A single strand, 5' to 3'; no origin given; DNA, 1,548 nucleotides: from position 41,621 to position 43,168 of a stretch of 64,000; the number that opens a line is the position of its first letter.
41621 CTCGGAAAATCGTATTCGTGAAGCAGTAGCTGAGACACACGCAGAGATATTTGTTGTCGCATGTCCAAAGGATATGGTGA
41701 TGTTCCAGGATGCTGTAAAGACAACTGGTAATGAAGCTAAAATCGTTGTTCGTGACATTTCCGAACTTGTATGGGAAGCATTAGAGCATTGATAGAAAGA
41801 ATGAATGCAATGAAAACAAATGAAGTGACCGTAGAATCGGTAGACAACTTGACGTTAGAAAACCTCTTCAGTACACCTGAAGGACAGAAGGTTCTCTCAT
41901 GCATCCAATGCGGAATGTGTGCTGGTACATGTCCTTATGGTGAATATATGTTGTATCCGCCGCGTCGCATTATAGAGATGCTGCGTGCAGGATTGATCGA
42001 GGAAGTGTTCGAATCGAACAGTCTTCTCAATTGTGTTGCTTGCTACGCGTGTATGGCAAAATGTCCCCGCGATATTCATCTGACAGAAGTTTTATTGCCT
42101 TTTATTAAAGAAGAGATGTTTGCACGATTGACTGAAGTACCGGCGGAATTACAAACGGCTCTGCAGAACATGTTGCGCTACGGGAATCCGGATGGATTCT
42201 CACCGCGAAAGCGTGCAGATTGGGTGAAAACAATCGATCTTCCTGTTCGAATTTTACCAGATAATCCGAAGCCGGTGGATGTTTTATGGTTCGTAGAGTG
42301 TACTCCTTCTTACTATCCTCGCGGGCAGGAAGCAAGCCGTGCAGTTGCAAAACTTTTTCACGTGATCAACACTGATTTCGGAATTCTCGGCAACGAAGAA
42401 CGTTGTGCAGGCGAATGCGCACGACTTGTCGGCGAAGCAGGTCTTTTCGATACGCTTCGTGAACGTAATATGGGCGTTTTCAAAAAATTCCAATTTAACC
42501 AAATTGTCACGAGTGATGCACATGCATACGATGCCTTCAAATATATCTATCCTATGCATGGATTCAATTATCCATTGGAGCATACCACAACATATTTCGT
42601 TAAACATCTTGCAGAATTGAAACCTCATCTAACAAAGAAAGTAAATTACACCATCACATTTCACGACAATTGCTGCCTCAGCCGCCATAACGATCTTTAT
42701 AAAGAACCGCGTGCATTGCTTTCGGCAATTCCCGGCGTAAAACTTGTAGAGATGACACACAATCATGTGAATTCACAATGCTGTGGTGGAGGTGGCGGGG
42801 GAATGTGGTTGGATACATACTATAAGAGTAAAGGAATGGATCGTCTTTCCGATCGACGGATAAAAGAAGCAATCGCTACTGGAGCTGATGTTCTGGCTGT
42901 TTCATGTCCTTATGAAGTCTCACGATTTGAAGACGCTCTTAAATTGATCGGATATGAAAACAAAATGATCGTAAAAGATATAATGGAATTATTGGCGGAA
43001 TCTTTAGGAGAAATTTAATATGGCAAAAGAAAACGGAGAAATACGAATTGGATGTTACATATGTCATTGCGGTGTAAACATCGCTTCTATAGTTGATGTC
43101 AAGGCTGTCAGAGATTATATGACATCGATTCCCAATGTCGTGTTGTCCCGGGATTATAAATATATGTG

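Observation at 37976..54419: Composite redox locus: two EtfAB pairs each paired with a membrane heme-b/FeS/CCG oxidoreductase, plus HdrA, a soluble HdrD-like protein and an MvhDGA [NiFe] hydrogenase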

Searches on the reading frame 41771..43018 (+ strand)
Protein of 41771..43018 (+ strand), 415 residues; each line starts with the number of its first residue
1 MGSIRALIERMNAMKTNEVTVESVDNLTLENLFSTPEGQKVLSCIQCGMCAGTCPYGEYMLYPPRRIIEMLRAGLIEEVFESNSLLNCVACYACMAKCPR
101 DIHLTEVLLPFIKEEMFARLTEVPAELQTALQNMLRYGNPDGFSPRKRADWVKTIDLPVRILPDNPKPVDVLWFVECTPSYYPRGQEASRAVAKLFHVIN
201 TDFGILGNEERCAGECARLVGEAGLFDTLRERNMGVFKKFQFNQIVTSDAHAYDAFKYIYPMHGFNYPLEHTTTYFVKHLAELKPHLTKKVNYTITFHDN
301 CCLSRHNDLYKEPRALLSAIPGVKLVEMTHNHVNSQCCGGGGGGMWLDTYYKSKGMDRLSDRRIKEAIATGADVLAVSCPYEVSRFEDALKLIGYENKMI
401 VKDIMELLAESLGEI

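Call 3: search_protein_families(library=pfam, proteins=[window:41771-43018:+])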
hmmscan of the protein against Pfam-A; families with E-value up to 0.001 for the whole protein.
window:41771-43018:+ (415 aa): 6 families
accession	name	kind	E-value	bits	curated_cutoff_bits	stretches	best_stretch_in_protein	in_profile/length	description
PF02754.22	CCG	-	8.9e-19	67.8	20.6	1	295-380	1-78/85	Cysteine-rich domain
PF13183.11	Fer4_8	-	1e-08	36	27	1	41-102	2-68/68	4Fe-4S dicluster domain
PF13534.11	Fer4_17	-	2.4e-08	34.8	22.2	1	43-103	1-61/61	4Fe-4S dicluster domain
PF13187.11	Fer4_9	-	3.8e-08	33.7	27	1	44-101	2-50/52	4Fe-4S dicluster domain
PF12838.12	Fer4_7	-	2.2e-06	28.5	27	1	43-102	1-52/52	4Fe-4S dicluster domain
PF13237.11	Fer4_10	-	7.3e-05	23.1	25.5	1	43-99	8-53/53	4Fe-4S dicluster domain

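Call 6: search_protein_families(library=ncbifam, proteins=[window:41771-43018:+])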
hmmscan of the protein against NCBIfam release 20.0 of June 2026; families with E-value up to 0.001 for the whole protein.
window:41771-43018:+ (415 aa): 22 families
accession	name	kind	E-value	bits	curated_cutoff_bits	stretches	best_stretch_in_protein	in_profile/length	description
NF004898.0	PRK06259.1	equivalog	6.6e-34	117.4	385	1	31-411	123-487/488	fumarate reductase (CoM/CoB) subunit TfrB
NF045670.1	quin_L_LdhH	equivalog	1.9e-20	72.7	800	2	172-407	470-704/706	L-lactate dehydrogenase (quinone) large subunit LdhH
TIGR03290.1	CoB_CoM_SS_C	equivalog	7e-19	68.2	160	1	42-110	2-70/144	CoB--CoM heterodisulfide reductase subunit C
NF045663.1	diclust_near_Sec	equivalog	1.1e-15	56.8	530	1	34-345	299-585/759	pyridine nucleotide-disulfide oxidoreductase/dicluster-binding protein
NF041890.1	hdrC_Methbact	equivalog_domain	7.4e-15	55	270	1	28-106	16-92/192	ferredoxin:CoB-CoM heterodisulfide reductase subunit HdrC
NF045724.1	ferredox_TmcB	equivalog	4.1e-14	52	735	1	193-409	208-425/430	electron transfer complex ferredoxin TmcB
NF041779.1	hetero_SS_HdrC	equivalog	3.7e-12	46.1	350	1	30-102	19-90/198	ferredoxin:CoB-CoM heterodisulfide reductase subunit HdrC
NF045711.1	sulf_resp_HmcF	equivalog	4.9e-11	42.1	750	1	43-379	61-418/457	sulfate respiration complex iron-sulfur protein HmcF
NF008369.0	PRK11168.1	equivalog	1.3e-10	40.8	278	2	170-353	168-350/401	anaerobic glycerol-3-phosphate dehydrogenase subunit C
NF045796.1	DsrK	equivalog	5.6e-09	35.1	400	1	284-391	314-421/453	sulfate reduction electron transfer complex DsrMKJOP subunit DsrK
TIGR03379.1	glycerol3P_GlpC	equivalog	4.3e-08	32.3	279.9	1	269-365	268-359/397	anaerobic glycerol-3-phosphate dehydrogenase subunit GlpC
NF038018.1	qmoC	equivalog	5.2e-08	32.7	300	1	37-120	13-95/360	quinone-interacting membrane-bound oxidoreductase complex subunit QmoC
TIGR01945.1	rnfC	subfamily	1.1e-06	27.5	245.95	1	37-106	359-422/435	RnfABCDGE type electron transport complex subunit C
NF008434.0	PRK11274.1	equivalog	2.3e-06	26.8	333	0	39-106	19-93/409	glycolate oxidase subunit GlcF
NF041837.1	rnfC_Methano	equivalog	2.8e-06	26.4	650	1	41-115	357-425/438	Rnf electron transport complex subunit RnfC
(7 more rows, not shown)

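Call 12: find_homologous_proteins(query=window:41771-43018:+, max_evalue=1e-20)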
Query window:41771-43018:+ (415 aa): 3301 proteins with E <= 1e-20 among 8000 candidates; the best 120 are listed.
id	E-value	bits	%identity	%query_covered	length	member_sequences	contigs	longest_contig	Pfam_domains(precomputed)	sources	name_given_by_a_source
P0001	1.3e-250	850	86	100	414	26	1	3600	PF12838.13,PF13534.12,PF02754.22,PF13183.12,PF13187.12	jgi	jgi:Fe-S oxidoreductase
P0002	1.1e-237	807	83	97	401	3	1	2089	PF12838.13,PF13534.12,PF02754.22,PF13183.12,PF13187.12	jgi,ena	-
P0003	3.0e-237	806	86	93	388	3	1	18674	PF12838.13,PF13534.12,PF02754.22,PF13183.12,PF13187.12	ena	-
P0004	7.2e-234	794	82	97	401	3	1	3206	PF12838.13,PF13534.12,PF02754.22,PF13183.12,PF13187.12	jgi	jgi:Fe-S oxidoreductase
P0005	2.0e-230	783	81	96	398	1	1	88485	PF12838.13,PF13534.12,PF02754.22,PF13183.12,PF13187.12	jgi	jgi:Fe-S oxidoreductase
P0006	2.8e-227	773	77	97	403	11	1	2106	PF13534.12,PF02754.22,PF13183.12,PF13187.12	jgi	jgi:Fe-S oxidoreductase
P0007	6.8e-226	768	79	96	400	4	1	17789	PF12838.13,PF13534.12,PF02754.22,PF13183.12,PF13187.12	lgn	-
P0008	1.8e-222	757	78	96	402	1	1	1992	PF13534.12,PF02754.22,PF13183.12,PF13187.12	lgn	-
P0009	5.6e-220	749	78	96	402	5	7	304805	PF12838.13,PF13534.12,PF02754.22,PF13183.12,PF13187.12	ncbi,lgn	ncbi:MAG: (Fe-S)-binding protein [bacterium JZ-2024 1]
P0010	9.3e-220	748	77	97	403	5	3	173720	PF13534.12,PF02754.22,PF13183.12,PF13187.12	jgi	jgi:Fe-S oxidoreductase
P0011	1.2e-216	738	76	97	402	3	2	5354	PF12838.13,PF13534.12,PF02754.22,PF13183.12,PF13187.12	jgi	-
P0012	2.3e-215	733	75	95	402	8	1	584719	PF13534.12,PF02754.22,PF13183.12,PF13187.12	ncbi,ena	-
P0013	7.6e-215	732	76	96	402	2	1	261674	PF12838.13,PF13534.12,PF02754.22,PF13183.12,PF13187.12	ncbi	-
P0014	2.4e-214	730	75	94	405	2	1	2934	PF12838.13,PF13534.12,PF02754.22,PF13183.12,PF13187.12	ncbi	-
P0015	6.4e-214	729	74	97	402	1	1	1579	PF13534.12,PF02754.22,PF13183.12,PF13187.12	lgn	-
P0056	4.3e-198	677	71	94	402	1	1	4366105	PF13534.12,PF02754.22,PF13237.12,PF13183.12,PF13187.12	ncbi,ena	-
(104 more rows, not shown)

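Call 14: find_encoding_contigs(protein=P0056, flank=10000, max_places=2)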
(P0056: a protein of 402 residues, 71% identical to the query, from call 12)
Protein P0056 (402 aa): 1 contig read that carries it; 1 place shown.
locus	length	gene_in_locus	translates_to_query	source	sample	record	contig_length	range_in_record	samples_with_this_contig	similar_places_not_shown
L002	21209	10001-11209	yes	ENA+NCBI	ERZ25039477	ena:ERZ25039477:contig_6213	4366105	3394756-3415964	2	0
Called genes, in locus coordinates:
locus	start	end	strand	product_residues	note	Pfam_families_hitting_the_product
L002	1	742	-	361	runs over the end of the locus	PF00389:2-Hacid_dh, PF02826:2-Hacid_dh_C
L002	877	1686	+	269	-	-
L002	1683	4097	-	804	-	PF00246:Peptidase_M14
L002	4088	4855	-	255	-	PF01261:AP_endonuc_2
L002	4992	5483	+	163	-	PF01750:HycI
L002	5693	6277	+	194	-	PF13183:Fer4_8, PF13187:Fer4_9, PF13534:Fer4_17 (weak)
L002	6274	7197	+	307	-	PF02754:CCG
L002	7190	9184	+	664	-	PF00890:FAD_binding_2, PF01266:DAO (weak), PF07992:Pyr_redox_2, PF12831:FAD_oxidored, PF13450:NAD_binding_8, PF12838:Fer4_7, PF13187:Fer4_9, PF13237:Fer4_10, +7 more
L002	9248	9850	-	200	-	PF01261:AP_endonuc_2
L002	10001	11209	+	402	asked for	PF13183:Fer4_8, PF13187:Fer4_9, PF13237:Fer4_10 (weak), PF13534:Fer4_17, PF02754:CCG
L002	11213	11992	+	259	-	PF01012:ETF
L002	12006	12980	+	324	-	PF01012:ETF, PF00766:ETF_alpha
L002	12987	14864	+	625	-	PF13183:Fer4_8 (weak), PF13187:Fer4_9 (weak), PF13237:Fer4_10 (faint), PF02754:CCG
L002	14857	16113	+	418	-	PF00070:Pyr_redox (faint), PF00890:FAD_binding_2 (weak), PF07992:Pyr_redox_2 (weak), PF12831:FAD_oxidored, PF13450:NAD_binding_8 (weak)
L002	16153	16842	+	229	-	PF25160:LdpA_Fe-S-bd (faint), PF12838:Fer4_7, PF13484:Fer4_16 (faint), PF13187:Fer4_9, PF00037:Fer4 (weak), PF12797:Fer4_2 (faint), PF13237:Fer4_10 (weak), PF14697:Fer4_21, +2 more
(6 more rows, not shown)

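Call 15: find_related_loci(query=A1, collection=genome_contigs, flank=10000)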
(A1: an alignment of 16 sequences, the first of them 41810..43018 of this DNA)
Query A1 (402 aa) in genome_contigs; peptide patterns used: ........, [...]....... (x = any residue, [..] = any of these).
349 stretches matched a pattern; 239 encode a relative of the query (tblastn E <= 1e-3); the best 80 are kept; 80 distinct loci.
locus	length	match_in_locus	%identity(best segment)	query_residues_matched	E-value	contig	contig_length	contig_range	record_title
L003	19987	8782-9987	89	1-402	0e+0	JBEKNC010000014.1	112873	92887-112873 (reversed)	MAG: Bacteroidota bacterium isolate SPRUCE 408 SPRUCE_408_14, whole genome shotgun sequence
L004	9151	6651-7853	75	1-401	0e+0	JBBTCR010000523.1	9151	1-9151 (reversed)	MAG: Bacteroidota bacterium isolate H43-bin226_1 H43_bin226_1_000000000523, whole genome shotgun sequence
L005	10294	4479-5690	75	1-401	0e+0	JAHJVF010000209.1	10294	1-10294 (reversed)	MAG: Bacteroidetes bacterium isolate OSL_B.mb.4 OSL_B.mb.4_k141_33547, whole genome shotgun sequence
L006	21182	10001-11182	75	8-401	0e+0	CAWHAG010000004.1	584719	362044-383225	MAG: Ignavibacteriota bacterium isolate MFD04408.bin.1.36 genome assembly, contig: contig_85649, whole genome shotgun se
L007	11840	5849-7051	75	1-401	0e+0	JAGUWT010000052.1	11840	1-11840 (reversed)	MAG: Thermodesulfovibrionales bacterium isolate DeMMO4_11 c_000000006281, whole genome shotgun sequence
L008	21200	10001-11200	76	1-400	0e+0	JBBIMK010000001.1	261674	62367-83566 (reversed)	MAG: bacterium isolate BQF170218_bin_230 NODE_39_length_261674_cov_9.292777, whole genome shotgun sequence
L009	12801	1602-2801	73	1-400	0e+0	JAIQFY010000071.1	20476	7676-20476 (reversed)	MAG: Terriglobia bacterium isolate SRVP_39 SRVP18_hole-7m-from-trench_1_20cm_scaffold_1455, whole genome shotgun sequenc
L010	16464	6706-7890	74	7-401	0e+0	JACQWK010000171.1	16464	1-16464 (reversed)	MAG: Verrucomicrobia bacterium isolate NC_groundwater_1487_Ag_S-0.65um_59_29 S_p65_S5_coassembly_k141_1084318, whole gen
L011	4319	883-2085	73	1-401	0e+0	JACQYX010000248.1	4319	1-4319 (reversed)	MAG: Ignavibacteriales bacterium isolate NC_groundwater_1552_Pr4_S-0.65um_41_6 SR1-18-Sp65_coassembly_scaffold_375646, w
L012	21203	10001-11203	73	1-401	0e+0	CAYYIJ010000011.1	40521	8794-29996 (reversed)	MAG TPA_asm: uncultured Chlorobiaceae bacterium isolate SRP257756_co1_228 genome assembly, contig: NODE_558_length_40521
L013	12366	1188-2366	74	10-401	0e+0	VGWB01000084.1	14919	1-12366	MAG: Ignavibacteria bacterium isolate M_DeepCast_400m_m2_062 M_DeepCast_400m_m2_062_Ga0194112_10006873, whole genome sho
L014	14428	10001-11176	74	10-401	0e+0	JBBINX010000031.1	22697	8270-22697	MAG: Ignavibacteriales bacterium isolate PGF172224_bin_266 NODE_1035_length_22697_cov_5.321880, whole genome shotgun seq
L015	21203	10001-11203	72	1-401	0e+0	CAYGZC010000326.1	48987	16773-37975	MAG TPA_asm: uncultured Chlorobiaceae bacterium isolate ERP119294_co2_80 genome assembly, contig: k141_2008022, whole ge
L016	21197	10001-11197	70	1-399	0e+0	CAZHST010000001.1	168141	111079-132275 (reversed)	MAG TPA_asm: uncultured bacterium isolate binchicken_co30_163 genome assembly, contig: NODE_103_length_168141_cov_18.311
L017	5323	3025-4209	69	6-400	0e+0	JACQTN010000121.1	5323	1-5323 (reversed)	MAG: Armatimonadetes bacterium isolate NC_groundwater_1412_Ag_S-0.65um_69_20 S_p65_S5_coassembly_k141_964289, whole geno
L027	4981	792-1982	65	3-399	0e+0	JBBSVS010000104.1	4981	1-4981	MAG: Thermoplasmatota archaeon isolate H43-bin133_1 H43_bin133_1_000000000104, whole genome shotgun sequence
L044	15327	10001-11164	66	13-400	3e-178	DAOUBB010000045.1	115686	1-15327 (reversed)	MAG TPA_asm: Anaerolineae bacterium isolate H68_701 k101_372304, whole genome shotgun sequence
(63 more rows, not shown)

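Call 61: search_protein_families(library=pfam, max_evalue=0.0001, proteins=[L027:19-873:+, L027:104-778:+, L044:8115-8963:+, L044:7722-8885:-, L044:9278-9820:-, L044:5266-7311:-, L044:3530-4654:+, L044:7384-7896:+])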
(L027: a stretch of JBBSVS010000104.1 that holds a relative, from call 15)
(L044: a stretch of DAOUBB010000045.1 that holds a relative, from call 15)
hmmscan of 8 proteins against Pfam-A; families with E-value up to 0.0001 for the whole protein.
L027:19-873:+ (284 aa): 0 families

L027:104-778:+ (224 aa): 1 family
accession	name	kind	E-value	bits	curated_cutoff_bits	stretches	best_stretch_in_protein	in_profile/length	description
PF02915.23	Rubrerythrin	-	3.7e-06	27.8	22.8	1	65-197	1-136/137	Rubrerythrin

L044:8115-8963:+ (282 aa): 0 families

L044:7722-8885:- (387 aa): 4 families
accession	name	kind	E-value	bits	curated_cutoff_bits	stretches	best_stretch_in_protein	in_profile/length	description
PF02518.31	HATPase_c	-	1.9e-32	112.4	26.4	1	270-380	2-109/111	Histidine kinase-, DNA gyrase B-, and HSP90-like ATPase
PF00072.30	Response_reg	-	1.6e-27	96.3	30.2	1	4-113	1-110/111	Response regulator receiver domain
PF00512.31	HisKA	-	1.9e-18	66.7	26.9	1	157-225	1-66/66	His Kinase A (phospho-acceptor) domain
PF13581.12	HATPase_c_2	-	7.9e-05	23.1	27.4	0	280-357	42-112/127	Histidine kinase-like ATPase domain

L044:9278-9820:- (180 aa): 0 families

L044:5266-7311:- (681 aa): 7 families
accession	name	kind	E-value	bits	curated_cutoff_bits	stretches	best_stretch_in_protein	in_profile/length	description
PF02518.31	HATPase_c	-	3.5e-23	82.6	26.4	1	408-535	2-109/111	Histidine kinase-, DNA gyrase B-, and HSP90-like ATPase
PF00072.30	Response_reg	-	8.1e-20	71.5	30.2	1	561-672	1-110/111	Response regulator receiver domain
PF01590.32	GAF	-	1.4e-12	48.7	22.4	1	39-170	1-133/133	GAF domain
PF00512.31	HisKA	-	4.4e-11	43.1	26.9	1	302-362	3-62/66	His Kinase A (phospho-acceptor) domain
PF13185.12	GAF_2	-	5.7e-09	36.7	28.6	1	38-171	2-136/136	GAF domain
PF13492.12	GAF_3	-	1.8e-05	25.6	27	1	39-172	1-129/129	GAF domain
PF13188.13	PAS_8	-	6.4e-05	23.2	21.8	0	184-217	1-34/65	PAS domain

L044:3530-4654:+ (374 aa): 0 families

L044:7384-7896:+ (170 aa): 0 families

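Call 64: search_solved_structures(query=window:41810-43018:+, max_evalue=0.01, show_alignments=2)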
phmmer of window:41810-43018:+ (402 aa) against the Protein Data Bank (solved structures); distinct sequences matched with E-value up to 0.01: 8.
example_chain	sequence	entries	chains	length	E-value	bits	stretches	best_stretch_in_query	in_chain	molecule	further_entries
9ojn_A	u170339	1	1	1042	4.1e-40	141.2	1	66-399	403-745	Iron-sulfur-binding reductase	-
5odc_C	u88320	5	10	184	4.8e-15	58.7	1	28-127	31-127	Heterodisulfide reductase, subunit C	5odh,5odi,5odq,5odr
9sfi_E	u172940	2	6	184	7.2e-15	58.1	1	26-96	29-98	H(2)/formate:CoB-CoM heterodisulfide,ferredoxin reductase subunit C2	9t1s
8rvv_C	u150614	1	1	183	1.2e-13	54.1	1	23-96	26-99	H(2):CoB-CoM heterodisulfide,ferredoxin reductase subunit C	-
8rvu_c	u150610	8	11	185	1.3e-13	54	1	23-96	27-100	H(2):CoB-CoM heterodisulfide,ferredoxin reductase subunit C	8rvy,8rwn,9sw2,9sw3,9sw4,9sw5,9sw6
7bkb_C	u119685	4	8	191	1.7e-10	43.8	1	30-114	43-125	CoB--CoM heterodisulfide reductase subunit C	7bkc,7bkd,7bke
9eri_C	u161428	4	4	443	0.001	21.4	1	29-93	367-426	Na(+)-translocating ferredoxin:NAD(+) oxidoreductase complex subunit C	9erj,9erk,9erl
9sw6_G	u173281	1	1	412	0.0041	19.4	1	11-89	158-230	Polyferredoxin protein MvhB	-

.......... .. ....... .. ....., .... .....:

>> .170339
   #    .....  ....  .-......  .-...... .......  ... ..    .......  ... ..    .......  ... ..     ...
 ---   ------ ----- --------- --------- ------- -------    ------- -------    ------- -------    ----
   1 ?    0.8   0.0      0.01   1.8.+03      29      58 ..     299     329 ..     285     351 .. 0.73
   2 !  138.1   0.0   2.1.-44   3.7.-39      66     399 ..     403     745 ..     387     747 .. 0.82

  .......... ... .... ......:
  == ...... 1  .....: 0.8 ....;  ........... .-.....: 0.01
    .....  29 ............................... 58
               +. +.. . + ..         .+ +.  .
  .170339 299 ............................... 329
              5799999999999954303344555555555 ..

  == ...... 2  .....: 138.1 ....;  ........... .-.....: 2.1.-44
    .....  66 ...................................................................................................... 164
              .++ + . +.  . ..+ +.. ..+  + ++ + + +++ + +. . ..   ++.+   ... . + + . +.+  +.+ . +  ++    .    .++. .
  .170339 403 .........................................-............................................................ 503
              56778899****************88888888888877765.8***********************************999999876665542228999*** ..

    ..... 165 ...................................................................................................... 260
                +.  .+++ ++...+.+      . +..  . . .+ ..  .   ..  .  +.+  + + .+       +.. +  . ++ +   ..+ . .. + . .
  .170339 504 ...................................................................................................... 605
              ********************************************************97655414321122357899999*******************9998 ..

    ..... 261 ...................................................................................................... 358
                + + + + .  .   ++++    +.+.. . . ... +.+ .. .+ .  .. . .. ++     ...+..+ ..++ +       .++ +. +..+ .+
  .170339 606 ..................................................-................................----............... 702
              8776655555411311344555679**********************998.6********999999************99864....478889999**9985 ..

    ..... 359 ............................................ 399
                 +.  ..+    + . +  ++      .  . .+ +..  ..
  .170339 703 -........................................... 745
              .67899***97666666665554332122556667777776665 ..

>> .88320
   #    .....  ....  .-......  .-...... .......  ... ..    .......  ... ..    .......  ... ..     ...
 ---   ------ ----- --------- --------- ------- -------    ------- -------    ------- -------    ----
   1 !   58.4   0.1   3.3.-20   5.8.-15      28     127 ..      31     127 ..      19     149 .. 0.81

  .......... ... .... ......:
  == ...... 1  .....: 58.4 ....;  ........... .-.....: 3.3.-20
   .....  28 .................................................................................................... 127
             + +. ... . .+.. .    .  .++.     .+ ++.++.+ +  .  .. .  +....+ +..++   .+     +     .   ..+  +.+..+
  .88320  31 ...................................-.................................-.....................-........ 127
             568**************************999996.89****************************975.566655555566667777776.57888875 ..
